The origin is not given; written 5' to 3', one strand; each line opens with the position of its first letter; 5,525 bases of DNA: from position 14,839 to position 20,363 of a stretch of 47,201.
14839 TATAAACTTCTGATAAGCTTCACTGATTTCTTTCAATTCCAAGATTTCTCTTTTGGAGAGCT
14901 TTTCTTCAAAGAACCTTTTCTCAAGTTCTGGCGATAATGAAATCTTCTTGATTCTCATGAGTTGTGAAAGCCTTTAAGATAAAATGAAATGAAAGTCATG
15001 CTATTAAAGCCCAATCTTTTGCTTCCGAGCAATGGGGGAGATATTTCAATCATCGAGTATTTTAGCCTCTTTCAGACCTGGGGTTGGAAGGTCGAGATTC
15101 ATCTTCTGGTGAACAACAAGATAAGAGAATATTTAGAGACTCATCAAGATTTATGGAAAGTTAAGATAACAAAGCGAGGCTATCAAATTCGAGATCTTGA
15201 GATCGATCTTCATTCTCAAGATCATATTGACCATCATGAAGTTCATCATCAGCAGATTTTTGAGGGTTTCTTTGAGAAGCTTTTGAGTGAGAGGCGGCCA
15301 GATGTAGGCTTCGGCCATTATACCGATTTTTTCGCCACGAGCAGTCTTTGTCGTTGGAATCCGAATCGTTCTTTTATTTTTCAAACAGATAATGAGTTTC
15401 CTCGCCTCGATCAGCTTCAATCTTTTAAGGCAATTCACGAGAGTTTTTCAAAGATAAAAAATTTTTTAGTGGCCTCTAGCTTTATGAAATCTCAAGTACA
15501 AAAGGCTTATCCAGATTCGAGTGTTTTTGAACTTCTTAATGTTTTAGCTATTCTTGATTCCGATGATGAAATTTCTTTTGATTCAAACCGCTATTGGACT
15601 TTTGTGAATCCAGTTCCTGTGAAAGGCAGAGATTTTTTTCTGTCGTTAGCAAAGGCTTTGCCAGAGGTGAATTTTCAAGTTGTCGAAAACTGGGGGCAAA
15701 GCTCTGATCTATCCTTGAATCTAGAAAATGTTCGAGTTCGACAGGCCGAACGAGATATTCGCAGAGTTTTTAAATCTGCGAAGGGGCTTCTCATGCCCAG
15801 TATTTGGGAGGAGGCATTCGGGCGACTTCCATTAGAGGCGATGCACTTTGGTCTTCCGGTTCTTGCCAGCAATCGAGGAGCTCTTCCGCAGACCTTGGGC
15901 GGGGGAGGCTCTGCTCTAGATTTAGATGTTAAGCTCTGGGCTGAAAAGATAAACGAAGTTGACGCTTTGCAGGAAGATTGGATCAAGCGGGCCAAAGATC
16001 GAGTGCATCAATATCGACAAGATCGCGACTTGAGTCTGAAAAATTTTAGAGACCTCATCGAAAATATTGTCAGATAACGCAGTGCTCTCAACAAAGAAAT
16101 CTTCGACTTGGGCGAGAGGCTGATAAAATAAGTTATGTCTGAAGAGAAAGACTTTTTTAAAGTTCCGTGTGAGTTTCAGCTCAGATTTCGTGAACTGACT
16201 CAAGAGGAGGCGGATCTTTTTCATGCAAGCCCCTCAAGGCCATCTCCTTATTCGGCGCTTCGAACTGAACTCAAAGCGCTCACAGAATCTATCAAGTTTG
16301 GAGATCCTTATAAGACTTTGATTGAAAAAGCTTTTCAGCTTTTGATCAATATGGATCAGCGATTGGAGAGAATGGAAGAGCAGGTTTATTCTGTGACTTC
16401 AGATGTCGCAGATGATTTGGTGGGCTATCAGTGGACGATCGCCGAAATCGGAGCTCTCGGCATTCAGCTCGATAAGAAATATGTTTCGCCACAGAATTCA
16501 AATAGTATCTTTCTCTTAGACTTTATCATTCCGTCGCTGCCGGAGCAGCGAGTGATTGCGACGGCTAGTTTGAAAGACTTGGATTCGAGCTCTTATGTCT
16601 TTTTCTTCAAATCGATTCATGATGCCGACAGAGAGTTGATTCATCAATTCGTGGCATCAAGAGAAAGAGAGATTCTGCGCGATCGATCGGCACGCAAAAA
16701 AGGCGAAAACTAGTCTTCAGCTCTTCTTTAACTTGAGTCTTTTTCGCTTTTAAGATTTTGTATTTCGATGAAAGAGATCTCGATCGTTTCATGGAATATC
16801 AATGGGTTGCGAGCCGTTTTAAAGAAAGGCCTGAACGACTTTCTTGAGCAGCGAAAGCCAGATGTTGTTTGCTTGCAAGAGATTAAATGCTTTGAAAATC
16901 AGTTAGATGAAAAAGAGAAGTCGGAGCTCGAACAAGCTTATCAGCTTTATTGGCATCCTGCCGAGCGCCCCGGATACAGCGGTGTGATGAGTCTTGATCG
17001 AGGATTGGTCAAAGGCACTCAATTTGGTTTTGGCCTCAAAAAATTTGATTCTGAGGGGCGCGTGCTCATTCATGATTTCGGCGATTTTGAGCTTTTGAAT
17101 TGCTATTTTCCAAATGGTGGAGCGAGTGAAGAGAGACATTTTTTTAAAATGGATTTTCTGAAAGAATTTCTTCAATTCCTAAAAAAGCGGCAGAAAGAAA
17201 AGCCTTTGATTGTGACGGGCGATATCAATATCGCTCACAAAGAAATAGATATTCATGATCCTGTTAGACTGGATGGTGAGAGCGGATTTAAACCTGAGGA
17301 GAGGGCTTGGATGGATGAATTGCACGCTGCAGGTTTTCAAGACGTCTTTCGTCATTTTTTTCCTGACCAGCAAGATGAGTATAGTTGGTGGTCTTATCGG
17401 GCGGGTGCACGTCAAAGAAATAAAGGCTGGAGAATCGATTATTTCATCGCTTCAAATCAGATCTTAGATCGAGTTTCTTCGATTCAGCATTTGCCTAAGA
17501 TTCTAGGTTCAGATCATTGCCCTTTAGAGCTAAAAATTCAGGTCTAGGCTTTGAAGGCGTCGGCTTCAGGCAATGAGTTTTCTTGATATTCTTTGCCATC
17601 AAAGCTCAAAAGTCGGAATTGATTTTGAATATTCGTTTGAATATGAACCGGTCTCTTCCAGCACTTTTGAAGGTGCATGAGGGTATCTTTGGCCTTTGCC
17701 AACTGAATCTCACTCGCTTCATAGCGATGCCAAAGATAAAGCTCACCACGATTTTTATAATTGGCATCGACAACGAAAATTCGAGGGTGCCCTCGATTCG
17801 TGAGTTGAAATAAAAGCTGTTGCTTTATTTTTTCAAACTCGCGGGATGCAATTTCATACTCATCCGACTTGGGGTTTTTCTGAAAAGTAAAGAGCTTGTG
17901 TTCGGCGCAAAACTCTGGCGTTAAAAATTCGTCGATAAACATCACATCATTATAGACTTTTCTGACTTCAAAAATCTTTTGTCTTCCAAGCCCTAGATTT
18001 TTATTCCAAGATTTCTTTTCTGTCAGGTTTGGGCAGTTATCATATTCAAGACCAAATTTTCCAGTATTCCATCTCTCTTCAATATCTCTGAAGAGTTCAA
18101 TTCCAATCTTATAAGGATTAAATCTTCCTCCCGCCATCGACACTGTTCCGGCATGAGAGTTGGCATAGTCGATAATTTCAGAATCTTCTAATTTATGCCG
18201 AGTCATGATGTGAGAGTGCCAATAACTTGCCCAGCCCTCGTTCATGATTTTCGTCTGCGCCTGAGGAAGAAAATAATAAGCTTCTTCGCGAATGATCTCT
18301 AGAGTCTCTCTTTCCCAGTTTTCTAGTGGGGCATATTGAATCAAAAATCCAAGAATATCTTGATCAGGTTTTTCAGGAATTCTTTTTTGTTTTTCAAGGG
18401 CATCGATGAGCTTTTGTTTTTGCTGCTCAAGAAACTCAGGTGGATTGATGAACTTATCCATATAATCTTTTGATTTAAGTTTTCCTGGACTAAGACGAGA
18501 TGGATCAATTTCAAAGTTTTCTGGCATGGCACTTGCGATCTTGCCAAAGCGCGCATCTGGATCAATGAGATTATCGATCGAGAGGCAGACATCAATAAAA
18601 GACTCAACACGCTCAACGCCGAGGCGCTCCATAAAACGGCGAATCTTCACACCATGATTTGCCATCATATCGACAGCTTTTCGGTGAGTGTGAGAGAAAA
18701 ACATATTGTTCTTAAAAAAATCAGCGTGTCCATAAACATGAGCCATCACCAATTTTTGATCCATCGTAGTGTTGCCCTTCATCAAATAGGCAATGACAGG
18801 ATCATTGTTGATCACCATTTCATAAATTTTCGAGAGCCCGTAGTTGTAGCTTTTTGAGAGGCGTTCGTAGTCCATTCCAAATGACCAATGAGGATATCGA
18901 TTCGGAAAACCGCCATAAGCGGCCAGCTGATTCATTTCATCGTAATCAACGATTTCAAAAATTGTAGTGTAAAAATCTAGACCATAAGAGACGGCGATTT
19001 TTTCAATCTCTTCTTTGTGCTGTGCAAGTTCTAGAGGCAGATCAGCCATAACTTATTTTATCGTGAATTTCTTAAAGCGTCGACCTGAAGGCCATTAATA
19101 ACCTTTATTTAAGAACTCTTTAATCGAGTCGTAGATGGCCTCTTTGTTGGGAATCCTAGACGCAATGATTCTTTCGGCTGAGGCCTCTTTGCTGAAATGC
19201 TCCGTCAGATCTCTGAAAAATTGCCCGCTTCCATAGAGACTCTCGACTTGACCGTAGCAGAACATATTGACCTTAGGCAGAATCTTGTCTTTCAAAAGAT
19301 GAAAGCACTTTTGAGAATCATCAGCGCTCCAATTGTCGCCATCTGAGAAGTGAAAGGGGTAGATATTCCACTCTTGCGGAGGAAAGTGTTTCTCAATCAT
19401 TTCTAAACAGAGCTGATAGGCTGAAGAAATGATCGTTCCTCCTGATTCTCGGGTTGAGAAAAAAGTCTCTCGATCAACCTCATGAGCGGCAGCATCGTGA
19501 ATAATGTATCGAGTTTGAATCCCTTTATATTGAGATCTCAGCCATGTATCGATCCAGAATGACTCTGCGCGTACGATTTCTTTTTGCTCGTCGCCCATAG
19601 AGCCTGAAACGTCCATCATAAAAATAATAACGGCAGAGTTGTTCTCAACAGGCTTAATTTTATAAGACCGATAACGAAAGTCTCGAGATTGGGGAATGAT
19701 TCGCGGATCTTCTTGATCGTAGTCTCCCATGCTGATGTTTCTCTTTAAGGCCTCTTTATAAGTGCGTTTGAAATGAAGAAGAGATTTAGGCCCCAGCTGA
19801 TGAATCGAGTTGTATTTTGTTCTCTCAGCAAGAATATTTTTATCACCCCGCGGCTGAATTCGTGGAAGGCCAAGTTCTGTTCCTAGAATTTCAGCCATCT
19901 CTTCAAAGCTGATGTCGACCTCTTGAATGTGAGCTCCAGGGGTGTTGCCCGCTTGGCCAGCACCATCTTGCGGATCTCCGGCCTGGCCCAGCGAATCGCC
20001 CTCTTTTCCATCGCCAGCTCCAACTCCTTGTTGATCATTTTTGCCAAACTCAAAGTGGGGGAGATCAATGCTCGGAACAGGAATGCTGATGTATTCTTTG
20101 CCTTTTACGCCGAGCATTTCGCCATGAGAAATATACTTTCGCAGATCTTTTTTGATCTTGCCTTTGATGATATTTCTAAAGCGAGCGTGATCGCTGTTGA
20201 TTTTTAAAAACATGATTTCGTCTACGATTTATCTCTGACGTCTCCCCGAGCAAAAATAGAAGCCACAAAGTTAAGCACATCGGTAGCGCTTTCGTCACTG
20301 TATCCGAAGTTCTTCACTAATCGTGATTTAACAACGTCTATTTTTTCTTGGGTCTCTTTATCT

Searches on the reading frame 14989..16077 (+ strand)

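Call 65: search_protein_families(library=pfam, proteins=[window:14989-16077:+], max_evalue=0.001)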
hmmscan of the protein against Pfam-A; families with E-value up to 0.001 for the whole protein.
window:14989-16077:+ (362 aa): 3 families
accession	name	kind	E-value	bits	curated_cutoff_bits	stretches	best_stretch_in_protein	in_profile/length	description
PF00534.26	Glycos_transf_1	-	4.6e-11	43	26.4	1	244-335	70-163/172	Glycosyl transferases group 1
PF13692.12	Glyco_trans_1_4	-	2e-09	38.3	27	1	240-323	48-138/142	Glycosyl transferases group 1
PF20706.3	GT4-conflict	-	1e-05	25.2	26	1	250-344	268-360/385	Family 4 Glycosyltransferase in conflict systems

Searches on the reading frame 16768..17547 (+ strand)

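Call 65: search_protein_families(library=pfam, proteins=[window:16768-17547:+], max_evalue=0.001)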
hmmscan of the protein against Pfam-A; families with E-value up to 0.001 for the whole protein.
window:16768-17547:+ (259 aa): 2 families
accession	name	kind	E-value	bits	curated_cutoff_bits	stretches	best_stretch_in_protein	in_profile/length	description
PF03372.29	Exo_endo_phos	-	3.3e-22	79.8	24.5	1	7-250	1-225/225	Endonuclease/Exonuclease/phosphatase family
PF14529.12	Exo_endo_phos_2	-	0.00011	22.5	27.4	0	109-159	3-45/117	Endonuclease-reverse transcriptase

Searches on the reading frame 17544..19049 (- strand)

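Call 65: search_protein_families(library=pfam, proteins=[window:17544-19049:-], max_evalue=0.001)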
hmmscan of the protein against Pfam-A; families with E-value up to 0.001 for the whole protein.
window:17544-19049:- (501 aa): 2 families
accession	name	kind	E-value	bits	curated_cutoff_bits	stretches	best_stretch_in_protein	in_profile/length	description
PF04293.20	SpoVR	-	6e-141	470.3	27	1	7-420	6-406/407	SpoVR like protein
PF24755.2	SpoVR_C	-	1.1e-06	29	27.6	1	422-472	1-52/55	SpoVR-like C-terminal domain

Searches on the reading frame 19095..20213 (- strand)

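Call 6: search_protein_families(library=pfam, proteins=[window:19095-20213:-], max_evalue=0.01)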
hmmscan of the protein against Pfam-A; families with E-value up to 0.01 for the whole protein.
window:19095-20213:- (372 aa): 1 family
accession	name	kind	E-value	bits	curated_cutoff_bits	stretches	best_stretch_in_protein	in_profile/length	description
PF04285.18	DUF444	-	1.3e-85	288.5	27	2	177-370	228-417/418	Protein of unknown function (DUF444)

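Call 7: search_protein_families(library=ncbifam, proteins=[window:19095-20213:-], max_evalue=0.01)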
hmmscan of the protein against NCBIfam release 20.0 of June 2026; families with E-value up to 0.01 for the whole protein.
window:19095-20213:- (372 aa): 6 families
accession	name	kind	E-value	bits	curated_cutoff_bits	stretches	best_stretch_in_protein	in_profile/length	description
NF003711.0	PRK05325.2-3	equivalog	1.8e-174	580.2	388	1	2-371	2-368/369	hypothetical protein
TIGR02877.1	spore_yhbH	equivalog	2e-85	287.1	467.95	1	4-368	13-371/371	sporulation protein YhbH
NF003713.0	PRK05325.2-5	equivalog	8.8e-57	193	467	2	176-368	246-434/441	hypothetical protein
NF003707.0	PRK05325.1-2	equivalog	1.5e-54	185.7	396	2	177-370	230-421/428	hypothetical protein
NF003708.0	PRK05325.1-3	equivalog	4.3e-49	167.6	466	2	177-370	231-419/423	hypothetical protein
NF003712.0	PRK05325.2-4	equivalog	8.3e-37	126.8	421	1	59-304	124-377/446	hypothetical protein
